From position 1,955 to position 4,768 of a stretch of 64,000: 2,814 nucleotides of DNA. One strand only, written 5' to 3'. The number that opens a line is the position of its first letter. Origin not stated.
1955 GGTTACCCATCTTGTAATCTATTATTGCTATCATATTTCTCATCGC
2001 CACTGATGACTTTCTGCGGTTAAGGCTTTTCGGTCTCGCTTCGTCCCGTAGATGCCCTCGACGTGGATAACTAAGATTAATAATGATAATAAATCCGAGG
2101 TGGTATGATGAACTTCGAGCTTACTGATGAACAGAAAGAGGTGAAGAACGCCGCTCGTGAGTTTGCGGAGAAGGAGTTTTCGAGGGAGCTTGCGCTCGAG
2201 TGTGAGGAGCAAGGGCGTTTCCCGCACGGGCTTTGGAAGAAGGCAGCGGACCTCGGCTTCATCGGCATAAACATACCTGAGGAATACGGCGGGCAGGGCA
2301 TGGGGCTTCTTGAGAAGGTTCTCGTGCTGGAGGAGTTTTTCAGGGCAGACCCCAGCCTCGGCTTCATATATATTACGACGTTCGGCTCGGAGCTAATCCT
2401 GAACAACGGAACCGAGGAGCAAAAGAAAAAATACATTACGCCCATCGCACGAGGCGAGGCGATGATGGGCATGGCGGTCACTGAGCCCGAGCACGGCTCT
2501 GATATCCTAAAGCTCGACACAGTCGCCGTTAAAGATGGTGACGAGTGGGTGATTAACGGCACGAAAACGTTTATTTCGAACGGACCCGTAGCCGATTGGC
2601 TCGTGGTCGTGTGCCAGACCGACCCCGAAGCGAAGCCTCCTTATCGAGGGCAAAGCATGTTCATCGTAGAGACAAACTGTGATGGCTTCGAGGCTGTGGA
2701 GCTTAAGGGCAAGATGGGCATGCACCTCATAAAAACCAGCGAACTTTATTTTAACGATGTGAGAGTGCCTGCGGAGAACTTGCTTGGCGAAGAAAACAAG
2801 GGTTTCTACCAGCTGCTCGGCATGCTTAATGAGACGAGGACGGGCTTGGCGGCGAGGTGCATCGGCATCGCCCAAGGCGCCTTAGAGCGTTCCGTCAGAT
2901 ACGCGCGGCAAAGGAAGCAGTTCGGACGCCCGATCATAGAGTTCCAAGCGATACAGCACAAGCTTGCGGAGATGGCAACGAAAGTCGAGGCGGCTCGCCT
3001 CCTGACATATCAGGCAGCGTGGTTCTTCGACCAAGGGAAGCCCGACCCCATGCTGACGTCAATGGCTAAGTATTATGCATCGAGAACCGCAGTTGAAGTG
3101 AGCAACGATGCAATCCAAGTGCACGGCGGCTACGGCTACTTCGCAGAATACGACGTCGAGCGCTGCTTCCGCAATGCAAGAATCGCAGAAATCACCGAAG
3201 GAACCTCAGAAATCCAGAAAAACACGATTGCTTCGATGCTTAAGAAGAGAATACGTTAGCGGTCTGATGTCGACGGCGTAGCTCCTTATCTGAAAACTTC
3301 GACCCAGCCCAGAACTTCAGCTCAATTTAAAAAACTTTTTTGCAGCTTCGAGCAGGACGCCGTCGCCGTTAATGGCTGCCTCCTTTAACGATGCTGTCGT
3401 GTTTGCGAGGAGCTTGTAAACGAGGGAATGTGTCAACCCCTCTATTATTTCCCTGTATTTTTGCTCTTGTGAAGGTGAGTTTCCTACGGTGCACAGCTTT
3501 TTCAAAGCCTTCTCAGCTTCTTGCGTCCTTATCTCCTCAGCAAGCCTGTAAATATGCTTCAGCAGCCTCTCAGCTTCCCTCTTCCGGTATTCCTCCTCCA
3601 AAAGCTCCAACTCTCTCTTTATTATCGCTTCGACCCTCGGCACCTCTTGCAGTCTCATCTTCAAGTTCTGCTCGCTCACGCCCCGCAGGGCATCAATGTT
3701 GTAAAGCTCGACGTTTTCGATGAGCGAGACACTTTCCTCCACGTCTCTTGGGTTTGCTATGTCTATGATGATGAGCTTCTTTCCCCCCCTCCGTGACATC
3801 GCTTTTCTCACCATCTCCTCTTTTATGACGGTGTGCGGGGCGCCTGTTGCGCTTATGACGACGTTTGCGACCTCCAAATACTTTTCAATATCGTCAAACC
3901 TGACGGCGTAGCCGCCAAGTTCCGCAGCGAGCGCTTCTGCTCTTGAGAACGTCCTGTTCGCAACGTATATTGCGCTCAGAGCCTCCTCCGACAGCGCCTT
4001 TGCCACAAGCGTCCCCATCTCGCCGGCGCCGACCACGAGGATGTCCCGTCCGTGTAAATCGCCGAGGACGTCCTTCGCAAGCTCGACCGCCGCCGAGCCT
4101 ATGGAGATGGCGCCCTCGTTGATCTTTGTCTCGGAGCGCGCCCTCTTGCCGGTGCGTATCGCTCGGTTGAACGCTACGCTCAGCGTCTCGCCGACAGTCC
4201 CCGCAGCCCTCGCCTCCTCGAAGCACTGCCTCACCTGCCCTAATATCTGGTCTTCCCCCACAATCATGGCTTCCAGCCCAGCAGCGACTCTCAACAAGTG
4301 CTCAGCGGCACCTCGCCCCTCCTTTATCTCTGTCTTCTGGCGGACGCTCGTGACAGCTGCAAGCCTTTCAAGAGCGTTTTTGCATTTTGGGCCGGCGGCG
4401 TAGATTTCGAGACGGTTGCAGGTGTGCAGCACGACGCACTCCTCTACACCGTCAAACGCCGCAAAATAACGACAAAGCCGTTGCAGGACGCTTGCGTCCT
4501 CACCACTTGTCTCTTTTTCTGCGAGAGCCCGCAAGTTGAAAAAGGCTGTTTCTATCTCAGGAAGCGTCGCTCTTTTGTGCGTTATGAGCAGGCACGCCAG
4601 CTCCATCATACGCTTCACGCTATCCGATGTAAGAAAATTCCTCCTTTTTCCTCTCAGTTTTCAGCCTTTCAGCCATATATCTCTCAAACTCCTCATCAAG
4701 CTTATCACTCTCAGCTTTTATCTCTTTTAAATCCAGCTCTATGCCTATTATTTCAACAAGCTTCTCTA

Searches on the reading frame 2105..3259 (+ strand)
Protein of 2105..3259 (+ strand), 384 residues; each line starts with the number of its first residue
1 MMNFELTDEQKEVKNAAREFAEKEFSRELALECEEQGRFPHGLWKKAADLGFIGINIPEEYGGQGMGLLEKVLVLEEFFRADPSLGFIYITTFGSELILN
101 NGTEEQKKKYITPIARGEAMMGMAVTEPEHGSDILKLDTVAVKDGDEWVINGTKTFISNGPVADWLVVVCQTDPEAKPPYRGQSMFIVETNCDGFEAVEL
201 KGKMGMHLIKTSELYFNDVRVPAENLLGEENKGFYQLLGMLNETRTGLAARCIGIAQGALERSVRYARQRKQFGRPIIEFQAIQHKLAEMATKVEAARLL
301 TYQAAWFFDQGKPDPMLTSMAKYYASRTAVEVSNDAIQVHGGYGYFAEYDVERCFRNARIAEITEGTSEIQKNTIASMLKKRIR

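Call 45: search_protein_families(library=pfam, proteins=[window:2105-3259:+], max_evalue=0.0001)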
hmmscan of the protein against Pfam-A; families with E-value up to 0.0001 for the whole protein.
window:2105-3259:+ (384 aa): 5 families
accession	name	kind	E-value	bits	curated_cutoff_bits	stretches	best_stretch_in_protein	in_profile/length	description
PF00441.29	Acyl-CoA_dh_1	-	7.8e-58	195.3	22.4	1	231-377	1-147/150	Acyl-CoA dehydrogenase, C-terminal domain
PF02771.21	Acyl-CoA_dh_N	-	4.3e-34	117.7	22.9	1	7-118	1-113/113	Acyl-CoA dehydrogenase, N-terminal domain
PF02770.24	Acyl-CoA_dh_M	-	1.4e-26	92.9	33.3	1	123-219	2-97/97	Acyl-CoA dehydrogenase, middle domain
PF08028.16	Acyl-CoA_dh_2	-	1.4e-24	87.4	22.7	1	247-365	2-130/134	Acyl-CoA dehydrogenase, C-terminal domain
PF22924.1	ACOX_C_alpha1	-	3.6e-05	24.1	27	0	241-370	4-159/169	Acyl-CoA oxidase, C-alpha1 domain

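Call 89: find_encoding_contigs(protein=window:2105-3259:+, flank=10000, max_places=3)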
Protein window:2105-3259:+ (384 aa): 14 contigs read that carry it; 3 places shown.
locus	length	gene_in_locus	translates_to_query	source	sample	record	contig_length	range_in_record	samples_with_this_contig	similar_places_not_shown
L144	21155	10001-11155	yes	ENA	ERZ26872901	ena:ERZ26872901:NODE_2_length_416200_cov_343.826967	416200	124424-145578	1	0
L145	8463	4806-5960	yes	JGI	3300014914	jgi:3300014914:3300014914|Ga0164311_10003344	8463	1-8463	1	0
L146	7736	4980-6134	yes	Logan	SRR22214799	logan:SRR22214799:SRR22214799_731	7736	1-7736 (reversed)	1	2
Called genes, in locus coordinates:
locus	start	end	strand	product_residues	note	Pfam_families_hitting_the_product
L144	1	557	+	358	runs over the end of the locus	PF01208:URO-D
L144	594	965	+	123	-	-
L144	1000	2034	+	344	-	PF13588:HSDR_N_2 (weak), PF04313:HSDR_N (weak)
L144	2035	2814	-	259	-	PF01925:TauE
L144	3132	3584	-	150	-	PF01385:OrfB_IS605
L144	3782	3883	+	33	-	-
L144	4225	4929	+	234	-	PF07282:Cas12f1-like_TNB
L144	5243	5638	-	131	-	PF01242:PTPS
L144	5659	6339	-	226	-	PF01912:eIF-6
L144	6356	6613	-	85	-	PF01198:Ribosomal_L31e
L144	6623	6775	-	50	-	PF00832:Ribosomal_L39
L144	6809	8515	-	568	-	PF01642:MM_CoA_mutase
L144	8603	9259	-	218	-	PF00702:Hydrolase, PF12710:HAD (faint), PF13419:HAD_2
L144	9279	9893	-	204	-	PF00117:GATase, PF01174:SNO (faint)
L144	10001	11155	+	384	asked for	PF02771:Acyl-CoA_dh_N, PF02770:Acyl-CoA_dh_M, PF00441:Acyl-CoA_dh_1, PF08028:Acyl-CoA_dh_2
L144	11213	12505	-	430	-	PF05201:GlutR_N, PF01488:Shikimate_DH, PF00745:GlutR_dimer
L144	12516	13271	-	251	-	PF09754:PAC2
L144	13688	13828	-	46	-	-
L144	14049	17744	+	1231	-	PF00521:DNA_topoisoIV, PF14890:Intein_splicing, PF14527:LAGLIDADG_WhiA (faint), PF14528:LAGLIDADG_3, PF00521:DNA_topoisoIV, PF03989:DNA_gyraseA_C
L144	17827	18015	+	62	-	PF12797:Fer4_2 (weak), PF12837:Fer4_6, PF13237:Fer4_10, PF25160:LdpA_Fe-S-bd (faint), PF00037:Fer4, PF14697:Fer4_21, PF12838:Fer4_7, PF13187:Fer4_9, +3 more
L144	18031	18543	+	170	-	PF04008:Adenosine_kin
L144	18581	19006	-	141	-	PF01986:DUF123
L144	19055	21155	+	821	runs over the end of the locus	PF15418:DUF4625 (faint)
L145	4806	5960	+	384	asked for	PF02771:Acyl-CoA_dh_N, PF02770:Acyl-CoA_dh_M, PF00441:Acyl-CoA_dh_1, PF08028:Acyl-CoA_dh_2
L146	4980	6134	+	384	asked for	PF02771:Acyl-CoA_dh_N, PF02770:Acyl-CoA_dh_M, PF00441:Acyl-CoA_dh_1, PF08028:Acyl-CoA_dh_2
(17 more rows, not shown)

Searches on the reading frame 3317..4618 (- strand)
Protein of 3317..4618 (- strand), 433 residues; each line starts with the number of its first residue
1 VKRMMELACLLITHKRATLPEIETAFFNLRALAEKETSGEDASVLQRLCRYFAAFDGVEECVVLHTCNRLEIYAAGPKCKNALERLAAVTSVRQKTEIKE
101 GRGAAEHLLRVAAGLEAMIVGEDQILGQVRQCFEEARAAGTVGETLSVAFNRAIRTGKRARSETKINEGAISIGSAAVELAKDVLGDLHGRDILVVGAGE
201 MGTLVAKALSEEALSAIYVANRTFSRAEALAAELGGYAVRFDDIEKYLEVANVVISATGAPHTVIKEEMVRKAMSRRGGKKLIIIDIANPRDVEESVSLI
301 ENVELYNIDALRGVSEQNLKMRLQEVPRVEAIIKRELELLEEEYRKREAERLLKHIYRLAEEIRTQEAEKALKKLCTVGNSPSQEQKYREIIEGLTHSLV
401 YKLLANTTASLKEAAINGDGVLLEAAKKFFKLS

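Call 45: search_protein_families(library=pfam, proteins=[window:3317-4618:-], max_evalue=0.0001)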
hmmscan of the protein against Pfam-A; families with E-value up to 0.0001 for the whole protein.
window:3317-4618:- (433 aa): 7 families
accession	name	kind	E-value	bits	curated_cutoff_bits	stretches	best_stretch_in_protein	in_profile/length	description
PF01488.26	Shikimate_DH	-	8.1e-43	146.2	24.3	1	179-314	1-138/138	Shikimate / quinate 5-dehydrogenase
PF05201.20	GlutR_N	-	6.8e-36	123.8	27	1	45-164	23-151/151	Glutamyl-tRNAGlu reductase, N-terminal domain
PF00745.25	GlutR_dimer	-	3.2e-16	59.9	22.9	1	329-432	2-99/99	Glutamyl-tRNAGlu reductase, dimerisation domain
PF16912.11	Glu_dehyd_C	-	3.8e-05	23.7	34.9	1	172-266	11-115/211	Glucose dehydrogenase C-terminus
PF03446.21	NAD_binding_2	-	5.4e-05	23.7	21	1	193-304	2-108/161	NAD binding domain of 6-phosphogluconate dehydrogenase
PF13241.12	NAD_binding_7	-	5.6e-05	24.1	22.1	0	187-273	4-82/104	Putative NAD(P)-binding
PF02826.25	2-Hacid_dh_C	-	8.8e-05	22.4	25.1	0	183-289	29-128/178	D-isomer specific 2-hydroxyacid dehydrogenase, NAD binding domain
